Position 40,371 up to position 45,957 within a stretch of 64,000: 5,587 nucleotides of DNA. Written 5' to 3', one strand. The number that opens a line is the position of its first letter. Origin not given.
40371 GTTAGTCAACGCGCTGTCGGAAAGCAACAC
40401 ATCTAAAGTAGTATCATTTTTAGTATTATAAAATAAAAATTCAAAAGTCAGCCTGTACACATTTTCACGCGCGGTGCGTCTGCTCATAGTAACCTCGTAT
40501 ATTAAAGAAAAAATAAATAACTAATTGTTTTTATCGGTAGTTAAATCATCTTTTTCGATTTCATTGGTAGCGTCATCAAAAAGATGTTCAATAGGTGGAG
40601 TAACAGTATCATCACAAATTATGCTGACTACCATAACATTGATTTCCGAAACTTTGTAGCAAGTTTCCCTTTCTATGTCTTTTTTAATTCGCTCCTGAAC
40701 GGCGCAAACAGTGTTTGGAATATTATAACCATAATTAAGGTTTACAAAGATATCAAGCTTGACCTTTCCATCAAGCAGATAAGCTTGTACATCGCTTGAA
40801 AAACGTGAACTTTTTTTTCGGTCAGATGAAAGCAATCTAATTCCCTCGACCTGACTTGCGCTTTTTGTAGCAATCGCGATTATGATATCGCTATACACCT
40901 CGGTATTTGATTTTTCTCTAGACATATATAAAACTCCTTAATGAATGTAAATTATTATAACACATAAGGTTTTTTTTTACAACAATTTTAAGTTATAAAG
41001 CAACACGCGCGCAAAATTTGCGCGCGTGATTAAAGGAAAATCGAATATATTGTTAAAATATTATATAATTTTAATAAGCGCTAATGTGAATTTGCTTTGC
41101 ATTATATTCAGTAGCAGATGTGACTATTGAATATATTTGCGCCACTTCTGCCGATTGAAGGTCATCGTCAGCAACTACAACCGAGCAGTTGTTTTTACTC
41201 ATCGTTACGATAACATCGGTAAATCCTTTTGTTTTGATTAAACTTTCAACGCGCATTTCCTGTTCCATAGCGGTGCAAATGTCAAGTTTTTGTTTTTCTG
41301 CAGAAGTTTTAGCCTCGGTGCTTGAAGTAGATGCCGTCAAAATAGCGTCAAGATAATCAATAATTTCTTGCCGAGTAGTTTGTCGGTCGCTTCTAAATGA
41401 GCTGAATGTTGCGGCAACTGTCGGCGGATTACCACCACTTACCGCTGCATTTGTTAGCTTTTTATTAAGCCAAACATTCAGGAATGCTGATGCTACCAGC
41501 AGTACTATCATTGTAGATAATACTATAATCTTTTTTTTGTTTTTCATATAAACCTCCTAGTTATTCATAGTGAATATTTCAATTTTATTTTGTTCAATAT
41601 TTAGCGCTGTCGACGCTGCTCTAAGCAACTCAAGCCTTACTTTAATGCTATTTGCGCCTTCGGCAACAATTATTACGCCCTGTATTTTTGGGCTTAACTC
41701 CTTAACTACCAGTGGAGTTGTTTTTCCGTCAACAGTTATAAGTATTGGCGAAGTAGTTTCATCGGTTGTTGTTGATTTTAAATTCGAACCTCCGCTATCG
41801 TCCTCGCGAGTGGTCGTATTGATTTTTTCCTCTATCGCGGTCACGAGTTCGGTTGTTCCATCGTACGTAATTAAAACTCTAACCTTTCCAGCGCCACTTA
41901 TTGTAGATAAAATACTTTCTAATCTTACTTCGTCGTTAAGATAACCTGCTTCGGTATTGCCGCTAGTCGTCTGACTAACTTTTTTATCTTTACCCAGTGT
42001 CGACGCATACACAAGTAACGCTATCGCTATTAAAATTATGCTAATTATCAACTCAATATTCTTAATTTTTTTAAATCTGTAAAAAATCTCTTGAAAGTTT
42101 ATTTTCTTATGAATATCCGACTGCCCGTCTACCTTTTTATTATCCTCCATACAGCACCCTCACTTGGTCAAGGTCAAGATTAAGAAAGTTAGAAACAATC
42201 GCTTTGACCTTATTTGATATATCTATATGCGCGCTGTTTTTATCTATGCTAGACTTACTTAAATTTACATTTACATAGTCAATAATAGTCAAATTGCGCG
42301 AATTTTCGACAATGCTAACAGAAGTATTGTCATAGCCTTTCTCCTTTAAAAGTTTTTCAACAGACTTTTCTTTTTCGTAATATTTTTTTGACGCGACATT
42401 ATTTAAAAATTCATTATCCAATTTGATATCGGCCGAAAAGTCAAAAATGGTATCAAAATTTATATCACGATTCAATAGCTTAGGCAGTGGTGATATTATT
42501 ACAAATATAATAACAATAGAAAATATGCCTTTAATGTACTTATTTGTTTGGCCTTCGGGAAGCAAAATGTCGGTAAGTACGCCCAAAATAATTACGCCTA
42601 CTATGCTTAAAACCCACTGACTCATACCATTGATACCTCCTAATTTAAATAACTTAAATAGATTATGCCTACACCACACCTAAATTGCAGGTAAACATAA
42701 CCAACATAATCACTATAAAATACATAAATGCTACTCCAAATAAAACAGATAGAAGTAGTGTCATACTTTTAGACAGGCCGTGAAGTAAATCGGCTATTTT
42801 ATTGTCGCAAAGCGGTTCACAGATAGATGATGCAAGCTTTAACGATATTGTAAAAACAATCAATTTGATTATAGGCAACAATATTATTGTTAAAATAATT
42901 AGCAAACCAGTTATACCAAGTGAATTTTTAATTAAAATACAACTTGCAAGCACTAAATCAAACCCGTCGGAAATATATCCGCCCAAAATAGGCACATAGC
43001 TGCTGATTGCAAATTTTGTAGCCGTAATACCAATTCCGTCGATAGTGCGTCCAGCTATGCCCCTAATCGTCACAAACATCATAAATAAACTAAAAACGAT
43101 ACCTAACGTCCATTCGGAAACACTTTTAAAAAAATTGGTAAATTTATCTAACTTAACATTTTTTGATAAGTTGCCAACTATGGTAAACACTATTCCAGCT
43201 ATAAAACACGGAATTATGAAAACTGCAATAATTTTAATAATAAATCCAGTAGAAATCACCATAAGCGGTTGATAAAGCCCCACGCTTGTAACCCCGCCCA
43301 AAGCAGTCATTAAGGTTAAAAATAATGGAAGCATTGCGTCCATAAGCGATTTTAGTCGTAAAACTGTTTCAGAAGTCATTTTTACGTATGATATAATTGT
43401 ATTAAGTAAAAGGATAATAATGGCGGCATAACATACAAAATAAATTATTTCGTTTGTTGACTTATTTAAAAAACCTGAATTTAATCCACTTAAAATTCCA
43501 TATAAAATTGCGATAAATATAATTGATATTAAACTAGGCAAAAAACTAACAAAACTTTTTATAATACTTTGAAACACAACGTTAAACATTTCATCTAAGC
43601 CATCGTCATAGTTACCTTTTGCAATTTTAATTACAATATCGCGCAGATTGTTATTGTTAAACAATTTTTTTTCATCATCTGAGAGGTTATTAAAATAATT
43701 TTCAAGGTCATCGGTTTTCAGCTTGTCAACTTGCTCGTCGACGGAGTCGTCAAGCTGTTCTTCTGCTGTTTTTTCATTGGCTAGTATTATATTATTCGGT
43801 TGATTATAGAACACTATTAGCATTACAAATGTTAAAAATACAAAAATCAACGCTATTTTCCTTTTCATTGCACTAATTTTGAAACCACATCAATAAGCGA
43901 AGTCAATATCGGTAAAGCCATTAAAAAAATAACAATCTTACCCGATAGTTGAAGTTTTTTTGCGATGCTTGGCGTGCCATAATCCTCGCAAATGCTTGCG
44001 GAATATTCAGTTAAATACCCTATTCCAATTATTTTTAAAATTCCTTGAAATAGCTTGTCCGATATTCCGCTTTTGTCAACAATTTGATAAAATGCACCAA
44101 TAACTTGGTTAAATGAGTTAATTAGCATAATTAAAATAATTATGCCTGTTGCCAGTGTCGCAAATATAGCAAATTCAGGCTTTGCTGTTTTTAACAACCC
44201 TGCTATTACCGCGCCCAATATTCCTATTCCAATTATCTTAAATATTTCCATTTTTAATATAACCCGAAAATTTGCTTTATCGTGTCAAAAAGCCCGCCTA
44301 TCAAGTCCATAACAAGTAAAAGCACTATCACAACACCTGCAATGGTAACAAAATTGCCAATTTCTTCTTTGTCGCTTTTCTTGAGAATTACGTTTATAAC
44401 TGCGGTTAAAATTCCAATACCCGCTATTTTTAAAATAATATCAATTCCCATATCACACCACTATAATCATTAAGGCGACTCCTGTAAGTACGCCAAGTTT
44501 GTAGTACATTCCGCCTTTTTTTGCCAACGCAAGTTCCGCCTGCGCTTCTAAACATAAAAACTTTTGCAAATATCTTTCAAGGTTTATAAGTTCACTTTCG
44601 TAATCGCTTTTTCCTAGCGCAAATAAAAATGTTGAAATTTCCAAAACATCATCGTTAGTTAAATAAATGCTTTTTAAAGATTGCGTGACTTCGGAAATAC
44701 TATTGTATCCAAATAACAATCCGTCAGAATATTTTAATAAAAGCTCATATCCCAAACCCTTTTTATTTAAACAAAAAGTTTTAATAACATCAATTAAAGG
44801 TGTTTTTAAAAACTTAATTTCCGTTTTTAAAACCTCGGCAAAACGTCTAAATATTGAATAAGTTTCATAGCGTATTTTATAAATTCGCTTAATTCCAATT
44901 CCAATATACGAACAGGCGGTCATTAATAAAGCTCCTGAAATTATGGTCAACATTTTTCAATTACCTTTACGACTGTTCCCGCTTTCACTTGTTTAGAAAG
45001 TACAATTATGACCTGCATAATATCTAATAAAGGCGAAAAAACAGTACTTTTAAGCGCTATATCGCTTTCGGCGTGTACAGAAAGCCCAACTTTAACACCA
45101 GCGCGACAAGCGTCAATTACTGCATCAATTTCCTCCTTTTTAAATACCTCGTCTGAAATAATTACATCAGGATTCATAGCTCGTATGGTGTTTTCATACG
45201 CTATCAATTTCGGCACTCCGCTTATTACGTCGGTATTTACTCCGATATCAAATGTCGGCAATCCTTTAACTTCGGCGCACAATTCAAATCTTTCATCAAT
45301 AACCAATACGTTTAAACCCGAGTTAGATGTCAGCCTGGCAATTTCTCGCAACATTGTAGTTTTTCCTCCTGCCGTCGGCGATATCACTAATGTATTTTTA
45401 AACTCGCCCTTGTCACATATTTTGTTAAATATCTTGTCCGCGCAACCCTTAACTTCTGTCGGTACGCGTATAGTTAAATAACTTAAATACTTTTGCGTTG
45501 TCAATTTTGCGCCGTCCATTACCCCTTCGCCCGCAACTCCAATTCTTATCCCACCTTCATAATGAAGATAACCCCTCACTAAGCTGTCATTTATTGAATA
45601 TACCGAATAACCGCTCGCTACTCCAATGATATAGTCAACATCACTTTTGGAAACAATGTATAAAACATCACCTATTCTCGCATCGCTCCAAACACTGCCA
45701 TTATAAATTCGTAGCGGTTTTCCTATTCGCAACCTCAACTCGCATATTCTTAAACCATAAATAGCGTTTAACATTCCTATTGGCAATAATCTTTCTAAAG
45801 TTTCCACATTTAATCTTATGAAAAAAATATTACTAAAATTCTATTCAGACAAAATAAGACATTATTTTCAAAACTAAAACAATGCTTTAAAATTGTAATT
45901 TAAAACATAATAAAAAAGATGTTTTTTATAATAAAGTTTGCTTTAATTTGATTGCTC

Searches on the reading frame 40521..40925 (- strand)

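Call 21: search_protein_families(library=pfam, proteins=[window:40521-40925:-], max_evalue=0.001)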
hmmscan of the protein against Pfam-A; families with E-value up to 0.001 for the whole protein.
window:40521-40925:- (134 aa): 1 family
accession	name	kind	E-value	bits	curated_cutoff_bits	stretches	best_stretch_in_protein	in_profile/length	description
PF03780.18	Asp23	-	1e-13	52.1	28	1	6-102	3-107/108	Asp23 family, cell envelope-related function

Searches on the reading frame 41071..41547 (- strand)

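Call 21: search_protein_families(library=pfam, proteins=[window:41071-41547:-], max_evalue=0.001)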
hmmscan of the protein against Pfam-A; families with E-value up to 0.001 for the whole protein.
window:41071-41547:- (158 aa): 1 family
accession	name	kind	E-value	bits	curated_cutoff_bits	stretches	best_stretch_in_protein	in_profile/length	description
PF12685.13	SpoIIIAH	-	2.4e-28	99.8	30.6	1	45-155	81-191/191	SpoIIIAH-like protein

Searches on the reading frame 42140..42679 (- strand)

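Call 21: search_protein_families(library=pfam, proteins=[window:42140-42679:-], max_evalue=0.001)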
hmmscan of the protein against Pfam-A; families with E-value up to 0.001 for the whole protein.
window:42140-42679:- (179 aa): 2 families
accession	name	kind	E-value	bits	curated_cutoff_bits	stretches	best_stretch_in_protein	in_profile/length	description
PF09581.16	Spore_III_AF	-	5.5e-14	53.1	28.3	1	29-143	3-133/185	Stage III sporulation protein AF (Spore_III_AF)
PF12685.13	SpoIIIAH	-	0.00046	20.6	30.6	1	98-132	127-161/191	SpoIIIAH-like protein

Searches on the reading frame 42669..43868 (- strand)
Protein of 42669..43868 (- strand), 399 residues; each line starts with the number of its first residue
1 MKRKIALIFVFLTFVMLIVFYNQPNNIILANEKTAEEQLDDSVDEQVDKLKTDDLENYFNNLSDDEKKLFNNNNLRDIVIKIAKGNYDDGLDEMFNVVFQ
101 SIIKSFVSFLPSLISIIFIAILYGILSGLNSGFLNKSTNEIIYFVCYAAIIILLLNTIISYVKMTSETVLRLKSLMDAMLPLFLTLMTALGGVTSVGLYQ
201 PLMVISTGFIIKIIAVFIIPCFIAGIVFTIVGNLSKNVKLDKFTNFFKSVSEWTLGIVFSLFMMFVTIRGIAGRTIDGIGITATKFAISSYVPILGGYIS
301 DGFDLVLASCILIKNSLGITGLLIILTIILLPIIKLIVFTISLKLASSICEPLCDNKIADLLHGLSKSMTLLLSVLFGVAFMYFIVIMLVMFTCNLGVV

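Call 21: search_protein_families(library=pfam, proteins=[window:42669-43868:-], max_evalue=0.001)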
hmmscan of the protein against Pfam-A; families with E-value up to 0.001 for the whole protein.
window:42669-43868:- (399 aa): 1 family
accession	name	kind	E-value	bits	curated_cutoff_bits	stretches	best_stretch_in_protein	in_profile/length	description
PF09546.15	Spore_III_AE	-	6.1e-74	249.6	27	1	74-392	2-319/321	Stage III sporulation protein AE (spore_III_AE)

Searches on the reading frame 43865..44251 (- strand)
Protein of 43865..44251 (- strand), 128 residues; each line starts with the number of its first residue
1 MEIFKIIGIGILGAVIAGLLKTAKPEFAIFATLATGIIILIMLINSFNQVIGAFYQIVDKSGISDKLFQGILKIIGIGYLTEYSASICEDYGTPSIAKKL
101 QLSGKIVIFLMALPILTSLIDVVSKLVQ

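Call 21: search_protein_families(library=pfam, proteins=[window:43865-44251:-], max_evalue=0.001)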
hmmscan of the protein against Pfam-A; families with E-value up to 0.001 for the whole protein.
window:43865-44251:- (128 aa): 1 family
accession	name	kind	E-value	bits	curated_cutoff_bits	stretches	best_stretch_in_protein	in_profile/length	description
PF06686.16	SpoIIIAC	-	1.8e-30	105.3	24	2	71-126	1-56/56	Stage III sporulation protein AC/AD protein family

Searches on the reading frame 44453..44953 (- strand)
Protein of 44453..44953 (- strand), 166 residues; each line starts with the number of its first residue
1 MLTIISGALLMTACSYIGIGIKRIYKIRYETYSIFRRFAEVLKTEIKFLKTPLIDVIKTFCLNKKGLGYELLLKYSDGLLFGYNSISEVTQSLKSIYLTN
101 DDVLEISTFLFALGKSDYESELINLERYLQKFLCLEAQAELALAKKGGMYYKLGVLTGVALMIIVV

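Call 21: search_protein_families(library=pfam, proteins=[window:44453-44953:-], max_evalue=0.001)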
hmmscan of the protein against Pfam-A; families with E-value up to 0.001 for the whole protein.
window:44453-44953:- (166 aa): 1 family
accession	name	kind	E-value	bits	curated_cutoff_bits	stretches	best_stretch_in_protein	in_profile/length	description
PF09548.15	Spore_III_AB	-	1.3e-19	71.3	32.5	1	5-165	3-169/170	Stage III sporulation protein AB (spore_III_AB)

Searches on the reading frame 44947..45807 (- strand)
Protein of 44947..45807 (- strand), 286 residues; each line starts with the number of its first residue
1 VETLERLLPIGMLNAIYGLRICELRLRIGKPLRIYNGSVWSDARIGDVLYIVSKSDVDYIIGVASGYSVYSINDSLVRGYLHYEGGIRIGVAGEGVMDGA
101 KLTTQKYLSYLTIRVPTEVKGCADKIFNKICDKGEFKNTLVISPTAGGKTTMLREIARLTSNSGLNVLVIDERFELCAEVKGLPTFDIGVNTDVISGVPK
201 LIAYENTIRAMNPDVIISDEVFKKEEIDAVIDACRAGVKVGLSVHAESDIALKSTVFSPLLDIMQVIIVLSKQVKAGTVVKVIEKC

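Call 21: search_protein_families(library=pfam, proteins=[window:44947-45807:-], max_evalue=0.001)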
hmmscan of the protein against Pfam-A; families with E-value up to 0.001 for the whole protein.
window:44947-45807:- (286 aa): 2 families
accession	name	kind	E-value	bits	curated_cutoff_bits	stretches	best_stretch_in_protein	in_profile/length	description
PF19568.5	Spore_III_AA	-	2.7e-50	171.6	27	1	20-284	28-300/306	Sporulation stage III, protein AA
PF00437.27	T2SSE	-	5.8e-05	22.4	24.9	1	138-248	144-247/370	Type II/IV secretion system protein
